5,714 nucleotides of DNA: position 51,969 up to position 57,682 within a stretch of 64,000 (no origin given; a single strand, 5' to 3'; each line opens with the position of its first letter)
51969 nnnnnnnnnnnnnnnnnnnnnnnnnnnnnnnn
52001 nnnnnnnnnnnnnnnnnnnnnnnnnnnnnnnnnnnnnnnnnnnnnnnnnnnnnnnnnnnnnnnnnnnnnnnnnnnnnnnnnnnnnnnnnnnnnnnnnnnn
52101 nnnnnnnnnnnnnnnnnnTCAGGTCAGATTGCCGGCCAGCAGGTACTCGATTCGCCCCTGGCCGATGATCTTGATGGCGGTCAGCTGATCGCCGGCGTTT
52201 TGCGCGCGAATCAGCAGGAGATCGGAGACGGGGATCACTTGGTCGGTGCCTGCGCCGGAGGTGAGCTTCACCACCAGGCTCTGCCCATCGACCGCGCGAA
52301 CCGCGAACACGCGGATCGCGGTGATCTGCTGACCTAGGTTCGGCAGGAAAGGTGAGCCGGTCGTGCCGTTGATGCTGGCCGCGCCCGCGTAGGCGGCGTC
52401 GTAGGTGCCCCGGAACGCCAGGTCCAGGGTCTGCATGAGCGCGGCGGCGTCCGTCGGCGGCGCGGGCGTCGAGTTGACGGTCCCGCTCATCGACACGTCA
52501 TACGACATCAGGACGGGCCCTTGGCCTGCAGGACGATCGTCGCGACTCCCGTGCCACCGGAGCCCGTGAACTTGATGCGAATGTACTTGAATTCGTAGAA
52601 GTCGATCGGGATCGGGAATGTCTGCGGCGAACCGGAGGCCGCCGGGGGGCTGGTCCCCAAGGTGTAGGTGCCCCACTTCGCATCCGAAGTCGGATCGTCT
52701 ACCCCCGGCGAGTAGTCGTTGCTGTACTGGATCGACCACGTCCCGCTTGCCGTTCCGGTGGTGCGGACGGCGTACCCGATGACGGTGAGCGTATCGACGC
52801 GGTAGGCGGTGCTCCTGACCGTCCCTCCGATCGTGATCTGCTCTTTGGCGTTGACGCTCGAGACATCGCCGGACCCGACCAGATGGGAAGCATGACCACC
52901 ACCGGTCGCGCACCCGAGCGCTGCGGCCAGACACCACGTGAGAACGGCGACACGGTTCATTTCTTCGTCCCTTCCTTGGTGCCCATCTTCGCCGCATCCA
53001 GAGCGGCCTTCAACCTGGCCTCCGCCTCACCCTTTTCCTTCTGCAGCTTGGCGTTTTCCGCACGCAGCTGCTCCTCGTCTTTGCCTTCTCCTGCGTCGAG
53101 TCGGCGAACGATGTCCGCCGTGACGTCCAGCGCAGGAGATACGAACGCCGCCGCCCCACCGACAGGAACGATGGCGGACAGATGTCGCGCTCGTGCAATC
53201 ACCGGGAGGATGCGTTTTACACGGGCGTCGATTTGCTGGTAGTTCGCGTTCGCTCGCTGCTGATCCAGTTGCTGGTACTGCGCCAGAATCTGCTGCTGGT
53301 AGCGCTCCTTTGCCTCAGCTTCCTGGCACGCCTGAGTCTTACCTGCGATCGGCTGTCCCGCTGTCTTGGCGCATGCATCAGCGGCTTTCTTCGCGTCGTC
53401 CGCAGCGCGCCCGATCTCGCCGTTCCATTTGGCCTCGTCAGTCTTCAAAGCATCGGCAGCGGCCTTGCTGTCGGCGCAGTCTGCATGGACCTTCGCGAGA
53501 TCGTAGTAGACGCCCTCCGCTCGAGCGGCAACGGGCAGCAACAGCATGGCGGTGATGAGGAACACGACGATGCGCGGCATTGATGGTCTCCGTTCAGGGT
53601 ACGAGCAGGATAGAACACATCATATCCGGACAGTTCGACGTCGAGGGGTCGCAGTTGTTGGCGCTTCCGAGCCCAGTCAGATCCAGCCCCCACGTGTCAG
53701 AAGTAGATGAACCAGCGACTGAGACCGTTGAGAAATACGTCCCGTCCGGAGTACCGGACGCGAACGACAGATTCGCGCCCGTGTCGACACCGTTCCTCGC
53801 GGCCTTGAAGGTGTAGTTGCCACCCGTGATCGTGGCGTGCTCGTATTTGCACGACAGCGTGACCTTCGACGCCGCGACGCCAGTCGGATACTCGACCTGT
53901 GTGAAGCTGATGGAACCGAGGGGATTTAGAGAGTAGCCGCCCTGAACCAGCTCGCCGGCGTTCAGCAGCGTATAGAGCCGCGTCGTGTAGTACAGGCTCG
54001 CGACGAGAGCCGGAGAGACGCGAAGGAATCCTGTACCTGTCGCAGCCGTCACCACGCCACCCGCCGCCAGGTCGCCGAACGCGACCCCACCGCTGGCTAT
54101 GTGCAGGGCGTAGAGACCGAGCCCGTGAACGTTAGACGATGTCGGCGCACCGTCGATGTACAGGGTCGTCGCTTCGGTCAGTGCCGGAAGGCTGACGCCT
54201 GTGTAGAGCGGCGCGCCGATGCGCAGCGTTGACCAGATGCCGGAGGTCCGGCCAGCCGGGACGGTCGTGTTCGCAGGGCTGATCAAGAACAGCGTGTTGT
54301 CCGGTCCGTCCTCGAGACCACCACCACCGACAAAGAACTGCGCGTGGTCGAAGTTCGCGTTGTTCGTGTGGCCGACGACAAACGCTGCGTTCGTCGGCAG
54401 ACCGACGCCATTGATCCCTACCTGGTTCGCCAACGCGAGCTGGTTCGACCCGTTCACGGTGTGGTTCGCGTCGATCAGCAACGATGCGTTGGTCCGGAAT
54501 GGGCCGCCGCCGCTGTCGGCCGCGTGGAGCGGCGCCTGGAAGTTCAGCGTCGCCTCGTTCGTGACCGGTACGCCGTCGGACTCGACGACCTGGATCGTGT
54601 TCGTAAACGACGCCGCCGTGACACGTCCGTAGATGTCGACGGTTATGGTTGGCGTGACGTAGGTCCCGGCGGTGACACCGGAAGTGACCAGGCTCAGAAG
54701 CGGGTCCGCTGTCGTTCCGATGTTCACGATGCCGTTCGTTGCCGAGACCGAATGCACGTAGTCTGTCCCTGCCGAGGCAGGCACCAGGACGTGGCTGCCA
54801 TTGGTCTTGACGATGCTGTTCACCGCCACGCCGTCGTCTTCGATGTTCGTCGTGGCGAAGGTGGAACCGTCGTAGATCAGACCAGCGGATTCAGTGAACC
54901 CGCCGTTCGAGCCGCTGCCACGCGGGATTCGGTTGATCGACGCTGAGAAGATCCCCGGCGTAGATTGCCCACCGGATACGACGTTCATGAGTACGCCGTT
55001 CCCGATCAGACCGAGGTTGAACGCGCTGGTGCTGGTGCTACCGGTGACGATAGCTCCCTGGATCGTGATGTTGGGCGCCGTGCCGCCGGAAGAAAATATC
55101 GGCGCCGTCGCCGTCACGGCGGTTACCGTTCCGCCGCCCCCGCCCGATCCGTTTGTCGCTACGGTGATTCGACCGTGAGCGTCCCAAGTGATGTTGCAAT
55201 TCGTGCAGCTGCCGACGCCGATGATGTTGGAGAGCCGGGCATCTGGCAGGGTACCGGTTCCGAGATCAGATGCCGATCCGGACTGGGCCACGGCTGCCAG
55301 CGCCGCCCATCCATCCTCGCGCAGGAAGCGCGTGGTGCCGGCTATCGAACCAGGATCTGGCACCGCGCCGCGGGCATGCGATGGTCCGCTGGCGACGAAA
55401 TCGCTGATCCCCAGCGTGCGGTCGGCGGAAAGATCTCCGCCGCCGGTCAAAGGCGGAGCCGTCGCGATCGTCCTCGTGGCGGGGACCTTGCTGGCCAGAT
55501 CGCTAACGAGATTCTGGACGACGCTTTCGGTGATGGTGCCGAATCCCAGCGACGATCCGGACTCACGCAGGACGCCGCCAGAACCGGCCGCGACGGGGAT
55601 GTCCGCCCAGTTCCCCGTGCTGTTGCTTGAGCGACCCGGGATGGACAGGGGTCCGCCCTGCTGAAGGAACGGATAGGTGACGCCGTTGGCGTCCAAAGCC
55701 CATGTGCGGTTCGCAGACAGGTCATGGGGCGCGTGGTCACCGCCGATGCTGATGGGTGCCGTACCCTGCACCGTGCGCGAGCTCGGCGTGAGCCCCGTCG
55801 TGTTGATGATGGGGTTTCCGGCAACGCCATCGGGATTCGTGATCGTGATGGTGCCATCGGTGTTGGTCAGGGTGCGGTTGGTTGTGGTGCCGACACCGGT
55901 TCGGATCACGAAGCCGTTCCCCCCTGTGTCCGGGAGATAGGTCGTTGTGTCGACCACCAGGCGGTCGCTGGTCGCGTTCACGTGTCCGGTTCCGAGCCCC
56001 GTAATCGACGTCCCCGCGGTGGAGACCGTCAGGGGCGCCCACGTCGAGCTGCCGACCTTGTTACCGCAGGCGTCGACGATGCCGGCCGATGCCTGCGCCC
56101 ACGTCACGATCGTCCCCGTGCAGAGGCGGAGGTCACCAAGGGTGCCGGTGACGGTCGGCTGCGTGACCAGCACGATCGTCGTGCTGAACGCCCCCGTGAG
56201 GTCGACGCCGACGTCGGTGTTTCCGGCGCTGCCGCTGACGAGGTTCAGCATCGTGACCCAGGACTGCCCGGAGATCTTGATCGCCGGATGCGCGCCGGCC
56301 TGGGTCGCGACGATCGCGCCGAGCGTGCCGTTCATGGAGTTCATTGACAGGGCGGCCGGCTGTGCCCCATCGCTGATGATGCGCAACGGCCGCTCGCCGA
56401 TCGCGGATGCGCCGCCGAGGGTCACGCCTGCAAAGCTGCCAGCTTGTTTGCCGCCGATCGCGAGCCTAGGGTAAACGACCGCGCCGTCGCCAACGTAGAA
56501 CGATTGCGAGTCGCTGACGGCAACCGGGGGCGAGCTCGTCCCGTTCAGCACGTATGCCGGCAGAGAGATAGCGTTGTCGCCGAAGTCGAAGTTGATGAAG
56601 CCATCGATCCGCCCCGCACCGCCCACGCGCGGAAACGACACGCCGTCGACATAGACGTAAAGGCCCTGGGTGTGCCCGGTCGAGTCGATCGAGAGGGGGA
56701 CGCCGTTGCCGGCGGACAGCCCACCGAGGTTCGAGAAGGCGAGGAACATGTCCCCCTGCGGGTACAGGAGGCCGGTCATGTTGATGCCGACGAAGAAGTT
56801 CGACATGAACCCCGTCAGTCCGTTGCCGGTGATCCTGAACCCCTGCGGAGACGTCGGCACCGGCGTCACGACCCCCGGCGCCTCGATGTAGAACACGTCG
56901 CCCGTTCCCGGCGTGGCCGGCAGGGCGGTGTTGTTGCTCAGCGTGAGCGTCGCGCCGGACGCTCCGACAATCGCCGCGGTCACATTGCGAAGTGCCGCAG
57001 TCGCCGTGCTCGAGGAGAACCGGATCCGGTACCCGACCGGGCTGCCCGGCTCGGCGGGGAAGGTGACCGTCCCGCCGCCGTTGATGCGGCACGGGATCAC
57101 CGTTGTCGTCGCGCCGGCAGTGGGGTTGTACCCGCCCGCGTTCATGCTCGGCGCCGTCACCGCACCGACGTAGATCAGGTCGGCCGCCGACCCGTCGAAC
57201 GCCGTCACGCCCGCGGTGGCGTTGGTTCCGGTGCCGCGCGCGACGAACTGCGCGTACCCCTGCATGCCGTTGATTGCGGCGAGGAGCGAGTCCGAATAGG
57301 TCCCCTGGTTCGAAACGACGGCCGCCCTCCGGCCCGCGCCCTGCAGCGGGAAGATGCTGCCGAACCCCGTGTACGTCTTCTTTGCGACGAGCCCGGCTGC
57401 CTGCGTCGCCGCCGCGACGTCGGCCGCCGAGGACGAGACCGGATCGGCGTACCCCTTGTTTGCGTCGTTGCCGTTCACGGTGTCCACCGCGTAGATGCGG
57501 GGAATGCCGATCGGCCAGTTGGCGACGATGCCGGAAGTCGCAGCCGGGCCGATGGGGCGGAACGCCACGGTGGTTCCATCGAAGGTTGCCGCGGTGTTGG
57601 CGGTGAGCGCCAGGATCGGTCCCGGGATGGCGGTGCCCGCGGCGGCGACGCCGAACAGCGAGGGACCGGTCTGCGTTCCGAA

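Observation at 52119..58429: Signal-peptide-bearing 1611-aa fibre-like protein co-transcribed with a Skp/OmpH-like chaperone, a lipoprotein and a small beta protein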

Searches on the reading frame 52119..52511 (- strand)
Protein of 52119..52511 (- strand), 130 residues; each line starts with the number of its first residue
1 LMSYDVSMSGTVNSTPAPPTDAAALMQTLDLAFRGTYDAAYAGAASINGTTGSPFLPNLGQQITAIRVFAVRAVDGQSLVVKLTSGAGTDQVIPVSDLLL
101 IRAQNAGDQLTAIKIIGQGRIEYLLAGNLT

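Call 3: search_protein_families(library=pfam, proteins=[window:52119-52511:-], max_evalue=0.1)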
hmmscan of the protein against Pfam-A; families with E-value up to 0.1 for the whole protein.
window:52119-52511:- (130 aa): 0 families

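Call 4: search_protein_families(library=phrogs, proteins=[window:52119-52511:-], max_evalue=0.1)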
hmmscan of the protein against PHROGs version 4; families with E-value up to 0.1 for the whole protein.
window:52119-52511:- (130 aa): 1 family
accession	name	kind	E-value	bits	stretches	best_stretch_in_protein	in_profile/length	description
phrog_36186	-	unknown function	0.062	14.5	1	65-114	28-76/93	-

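Call 60: search_protein_families(library=ncbifam, proteins=[window:52119-52511:-], max_evalue=0.1)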
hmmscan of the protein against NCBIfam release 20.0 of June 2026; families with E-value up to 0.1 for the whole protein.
window:52119-52511:- (130 aa): 0 families

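Call 109: search_solved_structures(query=A8, max_evalue=5)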
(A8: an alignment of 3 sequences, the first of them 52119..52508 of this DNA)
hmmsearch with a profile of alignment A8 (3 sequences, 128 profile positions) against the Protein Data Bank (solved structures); distinct sequences matched with E-value up to 5: 2.
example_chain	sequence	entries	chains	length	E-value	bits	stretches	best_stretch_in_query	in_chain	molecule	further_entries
8fk7_A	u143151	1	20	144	0.3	14.6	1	46-89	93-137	Flagellin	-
5usf_A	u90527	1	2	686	0.7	13.4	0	76-120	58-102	Tyrosyl-tRNA synthetase, putative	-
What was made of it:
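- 52119..52508 (-): Small 129-aa protein without a signal peptide. It is a paralogue of head-module gene 2644..3048 and is not specific to the cassette. No family or PDB match (calls 3, 4, 109).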

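Call 110: search_protein_families(library=padloc, proteins=[window:52119-52508:-], max_evalue=0.01)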
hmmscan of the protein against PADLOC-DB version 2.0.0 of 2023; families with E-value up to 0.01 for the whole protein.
window:52119-52508:- (129 aa): 0 families

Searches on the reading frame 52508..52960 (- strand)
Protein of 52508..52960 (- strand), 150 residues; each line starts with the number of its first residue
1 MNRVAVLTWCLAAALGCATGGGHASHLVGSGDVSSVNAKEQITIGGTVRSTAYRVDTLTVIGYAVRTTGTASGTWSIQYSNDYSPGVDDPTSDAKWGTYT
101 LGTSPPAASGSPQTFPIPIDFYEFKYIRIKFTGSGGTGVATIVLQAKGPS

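Call 3: search_protein_families(library=pfam, proteins=[window:52508-52960:-], max_evalue=0.1)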
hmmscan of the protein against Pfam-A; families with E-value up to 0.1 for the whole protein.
window:52508-52960:- (150 aa): 0 families

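Call 4: search_protein_families(library=phrogs, proteins=[window:52508-52960:-], max_evalue=0.1)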
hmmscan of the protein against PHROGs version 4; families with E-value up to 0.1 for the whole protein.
window:52508-52960:- (150 aa): 0 families

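Call 60: search_protein_families(library=ncbifam, proteins=[window:52508-52960:-], max_evalue=0.1)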
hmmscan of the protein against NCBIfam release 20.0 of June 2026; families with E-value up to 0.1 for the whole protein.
window:52508-52960:- (150 aa): 2 families
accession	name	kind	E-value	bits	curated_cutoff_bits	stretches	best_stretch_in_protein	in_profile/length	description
NF033510.3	Ca_tandemer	repeat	0.04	14.3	50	1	29-81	20-71/96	Ca2+-stabilized repeat-containing adhesin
TIGR01507.1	hopene_cyclase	equivalog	0.058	11.7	431.1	1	63-90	359-386/640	squalene--hopene cyclase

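Call 108: search_solved_structures(query=A7, max_evalue=5)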
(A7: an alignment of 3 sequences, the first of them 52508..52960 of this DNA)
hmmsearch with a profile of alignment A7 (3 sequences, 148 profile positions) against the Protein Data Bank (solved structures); distinct sequences matched with E-value up to 5: 1.
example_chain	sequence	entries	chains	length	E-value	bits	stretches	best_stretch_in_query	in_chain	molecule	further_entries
9qs0_A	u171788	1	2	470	0.075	16.6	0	58-115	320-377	FUS1p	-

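Call 110: search_protein_families(library=padloc, proteins=[window:52508-52960:-], max_evalue=0.01)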
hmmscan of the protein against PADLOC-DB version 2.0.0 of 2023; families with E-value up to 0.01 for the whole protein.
window:52508-52960:- (150 aa): 0 families

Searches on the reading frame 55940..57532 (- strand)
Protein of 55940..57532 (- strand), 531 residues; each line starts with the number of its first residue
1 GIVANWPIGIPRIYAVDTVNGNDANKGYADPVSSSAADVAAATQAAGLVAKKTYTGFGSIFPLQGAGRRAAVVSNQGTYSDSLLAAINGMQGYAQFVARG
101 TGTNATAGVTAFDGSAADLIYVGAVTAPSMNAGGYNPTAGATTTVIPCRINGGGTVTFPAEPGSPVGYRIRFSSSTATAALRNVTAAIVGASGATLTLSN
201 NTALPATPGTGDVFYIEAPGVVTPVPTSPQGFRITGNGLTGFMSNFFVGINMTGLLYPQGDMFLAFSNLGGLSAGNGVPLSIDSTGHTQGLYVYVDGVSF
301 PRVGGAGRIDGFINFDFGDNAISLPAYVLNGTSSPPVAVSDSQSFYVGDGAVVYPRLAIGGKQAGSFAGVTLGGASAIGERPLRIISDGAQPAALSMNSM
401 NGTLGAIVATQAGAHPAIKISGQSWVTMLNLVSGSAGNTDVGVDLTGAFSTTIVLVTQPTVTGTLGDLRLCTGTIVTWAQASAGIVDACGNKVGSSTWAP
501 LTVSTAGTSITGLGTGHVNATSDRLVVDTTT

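Call 82: predict_structure(alignment_id=A5)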
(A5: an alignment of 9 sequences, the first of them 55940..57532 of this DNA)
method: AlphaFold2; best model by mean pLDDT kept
length: 531 residues; sequences in the alignment: 9
mean_pLDDT: 53.9   pTM: 0.45
mean pLDDT of the five models: 53.9, 52.1, 51.8, 51.5, 51.2
residues with pLDDT >= 90: 14; 70-90: 144; 50-70: 132; < 50: 241
segments of 3 or more residues with pLDDT < 50: 100-130, 155-167, 218-352, 362-371, 373-380, 499-531
pLDDT, mean of each block of 10 residues (from residue 1): 72 73 87 60 70 83 70 56 55 50 30 35 37 73 84 51 47 67 59 69 75 62 25 24 24 26 29 29 27 29 30 36 29 25 29 50 41 42 58 70 67 80 74 63 85 78 82 86 76 68 38 38 35 42
secondary structure, 60 per line:
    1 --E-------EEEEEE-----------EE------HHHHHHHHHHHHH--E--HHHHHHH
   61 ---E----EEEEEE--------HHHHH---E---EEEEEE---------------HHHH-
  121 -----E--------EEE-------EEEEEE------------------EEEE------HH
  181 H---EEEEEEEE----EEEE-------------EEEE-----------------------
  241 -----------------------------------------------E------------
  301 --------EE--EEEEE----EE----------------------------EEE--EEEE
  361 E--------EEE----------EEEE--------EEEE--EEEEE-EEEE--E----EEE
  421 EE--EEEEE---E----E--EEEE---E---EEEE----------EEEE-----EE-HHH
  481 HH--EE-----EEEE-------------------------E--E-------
elements in order: E11-16 H36-48 H54-60 E69-74 H83-87 E95-100 H116-119 E135-137 E145-150 E169-172 E185-192 E197-200 E214-217 E313-317 E352-354 E357-361 E370-372 E383-386 E395-398 E401-405 E407-410 E418-422 E425-429 E441-444 E452-455 E466-469 H478-482 E492-495
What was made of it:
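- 55940..57532 (-): Conserved central domain (residues 300-830: RIYAVD.............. ... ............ ... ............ ... TWAQA). It is shared with shorter signal-less tailspike-like proteins. Its fold is unresolved. AF2 model pLDDT only 53.9 (call 82).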

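Call 86: fold_search(model_id=the predicted structure, library=pdb)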
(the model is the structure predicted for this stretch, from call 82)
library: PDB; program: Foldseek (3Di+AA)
matches with E <= 10: 77; with E <= 0.001: 0
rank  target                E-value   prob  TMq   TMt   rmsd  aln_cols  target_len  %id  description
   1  24qj                  1.8e-01  0.09  0.11  0.12  22.9       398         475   14  Crystal structure of a tailspike depolymerase (Solidus_gp83) from Acinetobacter phage Solidus (released 2026-03-25)
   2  9n71_A                3.3e-01  0.92  0.12  0.23   4.7        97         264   15  Tail tube structure of Acinetobacter baumannii phage Mystique (released 2025-03-19)
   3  9qiv_B                6.9e-01  0.12  0.12  0.07  18.5       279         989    8  Consensus structure of UBA6-BIRC6 (alternative conformation) (released 2025-10-29)
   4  6tba_7A               7.2e-01  0.54  0.12  0.21  10.6       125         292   14  Virion of native gene transfer agent (GTA) particle (released 2020-07-22)
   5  7sol_C                7.2e-01  0.28  0.13  0.08  12.6       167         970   12  Crystal Structures of the bispecific ubiquitin/FAT10 activating enzyme, Uba6 (released 2022-11-02)
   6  9qim_B                8.4e-01  0.75  0.12  0.07   4.2        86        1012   13  Consensus structure of UBA6-BIRC6 (released 2025-10-29)
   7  7sol_A                9.3e-01  0.57  0.11  0.06   4.6        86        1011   13  Crystal Structures of the bispecific ubiquitin/FAT10 activating enzyme, Uba6 (released 2022-11-02)
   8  7pvn_A                1.1e+00  0.69  0.12  0.07   3.9        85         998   12  Crystal Structure of Human UBA6 in Complex with ATP (released 2022-08-31)
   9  5fnz_B                1.2e+00  0.14  0.12  0.18  12.8       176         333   13  F206W mutant of FAD synthetase from Corynebacterium ammoniagenes (released 2016-11-30)
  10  9qhi_B                1.8e+00  0.09  0.11  0.06  18.0       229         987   10  Structure of UBA6-UbDha-BIRC6 trapped ternary complex (cluster 0) (released 2025-10-29)
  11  6dc6_A                1.9e+00  0.47  0.12  0.07   4.8        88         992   14  Crystal structure of human ubiquitin activating enzyme E1 (Uba1) in complex with ubiquitin (released 2018-10-10)
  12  5fnz_A                2.0e+00  0.10  0.12  0.18  12.8       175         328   14  F206W mutant of FAD synthetase from Corynebacterium ammoniagenes (released 2016-11-30)
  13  4uzf_A                2.1e+00  0.08  0.11  0.16  12.8       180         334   13  R66E mutant of FAD synthetase from Corynebacterium ammoniagenes (released 2015-04-08)
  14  4g1b_A                2.2e+00  0.14  0.11  0.14   7.2       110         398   14  X-ray structure of yeast flavohemoglobin in complex with econazole (released 2012-11-14)
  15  6dc6_C                2.3e+00  0.35  0.12  0.07   4.9        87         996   14  Crystal structure of human ubiquitin activating enzyme E1 (Uba1) in complex with ubiquitin (released 2018-10-10)
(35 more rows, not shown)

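Call 87: search_solved_structures(query=A5, max_evalue=1, show_alignments=0)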
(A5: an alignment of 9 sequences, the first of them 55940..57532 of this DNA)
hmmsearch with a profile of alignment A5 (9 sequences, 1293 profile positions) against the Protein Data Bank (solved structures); distinct sequences matched with E-value up to 1: 0.

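Call 88: search_protein_families(library=pfam, alignment_id=A5, max_evalue=0.01)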
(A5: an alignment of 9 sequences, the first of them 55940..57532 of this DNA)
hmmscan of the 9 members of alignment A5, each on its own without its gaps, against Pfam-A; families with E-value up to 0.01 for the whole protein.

A. member 1, window:55940-57532:- (531 aa): 0 families

B. families by the number of members that match (of 9 scanned): 1 family
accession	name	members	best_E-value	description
PF19264.4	DUF5907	3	2.5e-07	Repeat of unknown function (DUF5907)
